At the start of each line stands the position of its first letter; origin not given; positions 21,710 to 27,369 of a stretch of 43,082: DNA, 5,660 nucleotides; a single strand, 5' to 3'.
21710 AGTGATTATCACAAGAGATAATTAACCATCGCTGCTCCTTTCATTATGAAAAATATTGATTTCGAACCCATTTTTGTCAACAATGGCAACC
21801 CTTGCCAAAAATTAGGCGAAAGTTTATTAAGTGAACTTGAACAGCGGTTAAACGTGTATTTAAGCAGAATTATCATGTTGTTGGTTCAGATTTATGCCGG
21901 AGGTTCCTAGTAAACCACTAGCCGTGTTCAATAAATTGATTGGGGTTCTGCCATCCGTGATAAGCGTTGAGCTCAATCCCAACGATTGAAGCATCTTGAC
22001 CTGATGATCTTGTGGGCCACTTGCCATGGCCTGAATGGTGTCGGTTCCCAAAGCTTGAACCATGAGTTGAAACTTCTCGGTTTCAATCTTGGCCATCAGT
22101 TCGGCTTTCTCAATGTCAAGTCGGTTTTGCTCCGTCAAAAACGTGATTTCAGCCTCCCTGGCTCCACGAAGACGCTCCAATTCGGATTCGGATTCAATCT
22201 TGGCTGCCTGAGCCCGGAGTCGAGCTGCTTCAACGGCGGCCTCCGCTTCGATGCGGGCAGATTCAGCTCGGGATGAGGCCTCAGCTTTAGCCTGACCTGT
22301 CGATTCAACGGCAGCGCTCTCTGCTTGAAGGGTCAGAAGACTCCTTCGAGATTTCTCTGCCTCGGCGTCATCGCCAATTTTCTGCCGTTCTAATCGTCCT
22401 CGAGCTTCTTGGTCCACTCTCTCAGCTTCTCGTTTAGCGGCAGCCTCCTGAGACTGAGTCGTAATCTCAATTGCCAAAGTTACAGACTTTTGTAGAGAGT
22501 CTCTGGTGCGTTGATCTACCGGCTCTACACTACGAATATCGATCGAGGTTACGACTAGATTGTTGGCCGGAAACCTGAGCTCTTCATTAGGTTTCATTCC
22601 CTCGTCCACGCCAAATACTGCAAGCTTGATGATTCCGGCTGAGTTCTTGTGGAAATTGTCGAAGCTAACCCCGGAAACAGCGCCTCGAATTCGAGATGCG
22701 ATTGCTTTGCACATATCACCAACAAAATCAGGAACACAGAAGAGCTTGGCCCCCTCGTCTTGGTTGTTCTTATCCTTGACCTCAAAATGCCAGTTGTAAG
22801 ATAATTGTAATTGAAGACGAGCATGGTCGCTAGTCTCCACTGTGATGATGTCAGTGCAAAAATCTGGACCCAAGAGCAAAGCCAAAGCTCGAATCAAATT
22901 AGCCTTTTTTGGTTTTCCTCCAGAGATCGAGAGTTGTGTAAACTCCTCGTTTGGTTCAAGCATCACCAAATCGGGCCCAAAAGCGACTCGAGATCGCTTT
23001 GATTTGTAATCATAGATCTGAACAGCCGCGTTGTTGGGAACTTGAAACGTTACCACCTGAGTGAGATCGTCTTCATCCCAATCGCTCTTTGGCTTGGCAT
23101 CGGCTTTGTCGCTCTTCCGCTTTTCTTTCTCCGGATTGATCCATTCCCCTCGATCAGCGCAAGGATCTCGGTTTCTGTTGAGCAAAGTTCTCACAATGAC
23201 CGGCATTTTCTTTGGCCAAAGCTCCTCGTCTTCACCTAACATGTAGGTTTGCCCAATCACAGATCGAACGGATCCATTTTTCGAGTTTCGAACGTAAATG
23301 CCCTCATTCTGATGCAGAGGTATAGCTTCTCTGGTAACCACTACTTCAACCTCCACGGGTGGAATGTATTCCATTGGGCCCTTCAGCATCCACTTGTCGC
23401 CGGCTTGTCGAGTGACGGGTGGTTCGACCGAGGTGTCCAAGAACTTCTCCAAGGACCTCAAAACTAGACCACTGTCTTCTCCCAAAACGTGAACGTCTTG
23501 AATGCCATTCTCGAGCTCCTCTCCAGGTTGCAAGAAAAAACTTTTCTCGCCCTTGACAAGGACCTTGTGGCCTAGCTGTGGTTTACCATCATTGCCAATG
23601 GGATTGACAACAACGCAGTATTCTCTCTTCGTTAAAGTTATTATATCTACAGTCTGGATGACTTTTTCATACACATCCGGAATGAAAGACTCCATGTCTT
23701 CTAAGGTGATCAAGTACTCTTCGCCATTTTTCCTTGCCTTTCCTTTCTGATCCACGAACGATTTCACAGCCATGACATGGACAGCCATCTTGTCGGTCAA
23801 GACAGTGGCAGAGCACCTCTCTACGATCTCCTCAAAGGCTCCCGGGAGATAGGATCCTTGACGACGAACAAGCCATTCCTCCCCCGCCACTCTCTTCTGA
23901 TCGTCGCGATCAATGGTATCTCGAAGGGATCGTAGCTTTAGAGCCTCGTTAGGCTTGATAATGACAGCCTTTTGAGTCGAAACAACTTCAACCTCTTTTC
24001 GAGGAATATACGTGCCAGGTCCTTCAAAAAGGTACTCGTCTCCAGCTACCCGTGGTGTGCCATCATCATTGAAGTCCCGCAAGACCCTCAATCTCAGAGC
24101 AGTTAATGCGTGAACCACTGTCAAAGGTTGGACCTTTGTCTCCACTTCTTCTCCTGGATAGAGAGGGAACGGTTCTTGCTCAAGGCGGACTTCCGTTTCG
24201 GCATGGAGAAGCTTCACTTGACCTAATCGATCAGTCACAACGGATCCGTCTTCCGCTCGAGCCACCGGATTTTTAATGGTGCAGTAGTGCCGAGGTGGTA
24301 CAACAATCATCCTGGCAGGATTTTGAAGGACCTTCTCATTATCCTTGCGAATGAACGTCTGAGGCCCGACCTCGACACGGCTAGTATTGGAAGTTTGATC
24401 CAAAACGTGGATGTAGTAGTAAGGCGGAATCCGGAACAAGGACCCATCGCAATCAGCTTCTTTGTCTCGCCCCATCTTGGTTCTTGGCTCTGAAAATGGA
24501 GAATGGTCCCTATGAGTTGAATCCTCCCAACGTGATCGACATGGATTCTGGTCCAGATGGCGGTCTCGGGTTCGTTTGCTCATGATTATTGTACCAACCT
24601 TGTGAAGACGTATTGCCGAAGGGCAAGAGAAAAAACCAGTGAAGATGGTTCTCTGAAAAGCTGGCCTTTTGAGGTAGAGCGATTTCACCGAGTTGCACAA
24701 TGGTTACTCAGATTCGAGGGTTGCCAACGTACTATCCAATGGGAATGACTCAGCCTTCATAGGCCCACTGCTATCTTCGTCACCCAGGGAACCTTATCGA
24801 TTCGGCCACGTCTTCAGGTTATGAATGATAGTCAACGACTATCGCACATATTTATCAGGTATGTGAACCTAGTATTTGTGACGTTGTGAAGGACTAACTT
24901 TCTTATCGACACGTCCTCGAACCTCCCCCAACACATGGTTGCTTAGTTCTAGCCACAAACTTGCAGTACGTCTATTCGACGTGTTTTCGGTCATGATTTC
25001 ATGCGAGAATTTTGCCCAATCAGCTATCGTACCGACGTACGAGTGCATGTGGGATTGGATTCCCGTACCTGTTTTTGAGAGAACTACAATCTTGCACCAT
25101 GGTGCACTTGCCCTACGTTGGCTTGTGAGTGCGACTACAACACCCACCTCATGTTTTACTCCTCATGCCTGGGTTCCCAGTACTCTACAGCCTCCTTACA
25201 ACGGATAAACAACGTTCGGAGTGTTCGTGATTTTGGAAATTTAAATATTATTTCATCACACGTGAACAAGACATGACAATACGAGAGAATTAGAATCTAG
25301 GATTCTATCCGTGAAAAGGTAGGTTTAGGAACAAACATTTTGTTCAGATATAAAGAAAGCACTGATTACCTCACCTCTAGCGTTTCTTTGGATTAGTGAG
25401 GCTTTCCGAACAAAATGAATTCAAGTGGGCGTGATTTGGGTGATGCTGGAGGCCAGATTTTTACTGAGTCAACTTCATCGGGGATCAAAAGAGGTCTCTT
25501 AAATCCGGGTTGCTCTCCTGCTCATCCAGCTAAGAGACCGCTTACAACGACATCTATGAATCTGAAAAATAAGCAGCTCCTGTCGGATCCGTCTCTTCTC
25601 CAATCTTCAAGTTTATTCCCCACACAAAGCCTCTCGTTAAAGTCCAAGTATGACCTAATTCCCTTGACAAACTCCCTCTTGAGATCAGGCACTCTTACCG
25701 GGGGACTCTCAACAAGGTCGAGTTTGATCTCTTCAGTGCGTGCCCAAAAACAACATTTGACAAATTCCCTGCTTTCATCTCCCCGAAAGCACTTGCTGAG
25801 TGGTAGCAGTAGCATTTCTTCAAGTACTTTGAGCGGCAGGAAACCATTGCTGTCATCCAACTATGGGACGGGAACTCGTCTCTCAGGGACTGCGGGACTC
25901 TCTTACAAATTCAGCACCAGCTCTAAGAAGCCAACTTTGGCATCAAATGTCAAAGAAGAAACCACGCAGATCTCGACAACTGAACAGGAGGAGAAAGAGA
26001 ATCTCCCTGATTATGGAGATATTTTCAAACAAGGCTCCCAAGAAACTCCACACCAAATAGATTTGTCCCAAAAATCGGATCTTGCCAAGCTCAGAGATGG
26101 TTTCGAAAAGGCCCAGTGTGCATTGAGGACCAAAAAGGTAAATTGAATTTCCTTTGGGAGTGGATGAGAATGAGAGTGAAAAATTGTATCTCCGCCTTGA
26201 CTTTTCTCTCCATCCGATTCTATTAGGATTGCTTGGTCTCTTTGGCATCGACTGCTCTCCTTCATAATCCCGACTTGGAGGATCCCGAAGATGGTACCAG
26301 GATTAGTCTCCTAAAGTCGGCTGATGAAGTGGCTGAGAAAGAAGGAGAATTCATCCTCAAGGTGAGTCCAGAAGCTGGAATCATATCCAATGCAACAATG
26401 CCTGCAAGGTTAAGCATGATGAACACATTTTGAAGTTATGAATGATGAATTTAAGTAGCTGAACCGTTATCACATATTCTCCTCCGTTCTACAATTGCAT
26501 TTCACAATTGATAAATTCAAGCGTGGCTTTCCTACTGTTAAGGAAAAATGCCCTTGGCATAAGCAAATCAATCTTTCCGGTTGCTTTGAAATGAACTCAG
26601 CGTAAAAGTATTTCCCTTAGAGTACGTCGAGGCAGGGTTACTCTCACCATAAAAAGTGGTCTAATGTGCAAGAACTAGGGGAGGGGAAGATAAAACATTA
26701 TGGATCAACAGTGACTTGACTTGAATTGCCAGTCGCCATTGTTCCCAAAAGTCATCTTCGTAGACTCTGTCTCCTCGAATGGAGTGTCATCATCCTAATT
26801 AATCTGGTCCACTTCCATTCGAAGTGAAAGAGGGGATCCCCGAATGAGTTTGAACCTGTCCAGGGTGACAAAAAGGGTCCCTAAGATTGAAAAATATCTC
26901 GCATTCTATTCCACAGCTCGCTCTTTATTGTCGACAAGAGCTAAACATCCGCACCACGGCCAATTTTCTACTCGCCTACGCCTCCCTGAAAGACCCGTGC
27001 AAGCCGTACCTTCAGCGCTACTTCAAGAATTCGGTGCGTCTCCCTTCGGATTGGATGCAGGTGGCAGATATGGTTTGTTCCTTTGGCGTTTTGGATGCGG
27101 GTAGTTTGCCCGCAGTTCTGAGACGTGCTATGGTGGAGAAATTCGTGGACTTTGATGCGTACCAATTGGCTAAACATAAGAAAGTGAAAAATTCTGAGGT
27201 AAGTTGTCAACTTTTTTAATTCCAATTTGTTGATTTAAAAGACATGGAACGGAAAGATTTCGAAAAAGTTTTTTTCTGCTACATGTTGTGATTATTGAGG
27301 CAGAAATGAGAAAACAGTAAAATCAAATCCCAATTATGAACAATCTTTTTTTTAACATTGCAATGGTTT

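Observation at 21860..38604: Vault-particle gene pair: MVP and TEP1 arranged head-to-head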

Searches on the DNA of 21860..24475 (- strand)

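Call 55: search_rna_families(sources=[L001, L002, L008, L010], threshold=evalue, max_evalue=1)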
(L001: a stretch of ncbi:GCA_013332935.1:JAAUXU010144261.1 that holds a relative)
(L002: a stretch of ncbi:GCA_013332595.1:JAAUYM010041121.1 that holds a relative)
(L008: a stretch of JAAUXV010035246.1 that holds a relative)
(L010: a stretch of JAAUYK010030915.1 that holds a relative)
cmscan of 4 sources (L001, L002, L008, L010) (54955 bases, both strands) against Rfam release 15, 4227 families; matches with E-value up to 1: 13.
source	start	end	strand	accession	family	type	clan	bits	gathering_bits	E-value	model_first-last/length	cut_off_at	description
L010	5613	5684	+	RF00005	tRNA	Gene; tRNA;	CL00001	67.6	29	1.2e-12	1-71/71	no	tRNA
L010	6352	6424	-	RF00005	tRNA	Gene; tRNA;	CL00001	66.1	29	3.3e-12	1-71/71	no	tRNA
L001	13736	13807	-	RF00005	tRNA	Gene; tRNA;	CL00001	63.6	29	1.6e-11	1-71/71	no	tRNA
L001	14270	14341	+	RF00005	tRNA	Gene; tRNA;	CL00001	63.6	29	1.6e-11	1-71/71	no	tRNA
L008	4045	4116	-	RF00005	tRNA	Gene; tRNA;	CL00001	62.5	29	3e-11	1-71/71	no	tRNA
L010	6572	6643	-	RF00005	tRNA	Gene; tRNA;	CL00001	62.5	29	3e-11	1-71/71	no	tRNA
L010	5985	6056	-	RF00005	tRNA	Gene; tRNA;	CL00001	61.6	29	5.4e-11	1-71/71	no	tRNA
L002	102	237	+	RF03964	mir-H1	Gene; miRNA;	-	33.3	97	0.11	1-85/85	no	mir-H1 microRNA precursor family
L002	102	237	-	RF03964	mir-H1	Gene; miRNA;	-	31.2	97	0.34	1-85/85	no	mir-H1 microRNA precursor family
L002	100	237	-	RF00772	mir-328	Gene; miRNA;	-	29.1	70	0.62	1-75/75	no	mir-328 microRNA precursor family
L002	103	238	-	RF03778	mir-483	Gene; miRNA;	-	28.8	60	0.33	1-75/75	no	mir-483 microRNA precursor family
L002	1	141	-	RF03098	RAGATH-22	Gene; sRNA;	-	28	120.3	0.22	1-121/166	3'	RAGATH-22 RNA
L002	14985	15059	+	RF01390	isrG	Gene; sRNA;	-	21.2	100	0.12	130-204/279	no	isrG Hfq binding RNA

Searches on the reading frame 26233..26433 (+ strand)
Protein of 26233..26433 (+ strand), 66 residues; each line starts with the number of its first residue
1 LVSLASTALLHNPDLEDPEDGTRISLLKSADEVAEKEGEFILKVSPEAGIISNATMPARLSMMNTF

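Call 4: search_protein_families(library=pfam, proteins=[window:26233-26433:+], max_evalue=0.01)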
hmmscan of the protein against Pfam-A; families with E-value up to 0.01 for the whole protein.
window:26233-26433:+ (66 aa): 1 family
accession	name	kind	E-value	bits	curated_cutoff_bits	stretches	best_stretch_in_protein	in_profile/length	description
PF05731.17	TROVE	-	0.0072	16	23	1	3-45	25-67/442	TROVE domain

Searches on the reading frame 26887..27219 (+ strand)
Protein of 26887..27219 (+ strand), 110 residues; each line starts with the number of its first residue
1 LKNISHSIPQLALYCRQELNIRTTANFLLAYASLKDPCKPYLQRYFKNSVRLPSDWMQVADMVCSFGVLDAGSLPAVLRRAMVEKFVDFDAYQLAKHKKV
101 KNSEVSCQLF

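Call 4: search_protein_families(library=pfam, proteins=[window:26887-27219:+], max_evalue=0.01)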
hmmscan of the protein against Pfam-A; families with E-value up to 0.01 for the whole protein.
window:26887-27219:+ (110 aa): 1 family
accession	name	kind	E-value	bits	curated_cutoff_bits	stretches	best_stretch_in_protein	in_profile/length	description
PF05731.17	TROVE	-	3.1e-25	89.7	23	1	8-101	63-159/442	TROVE domain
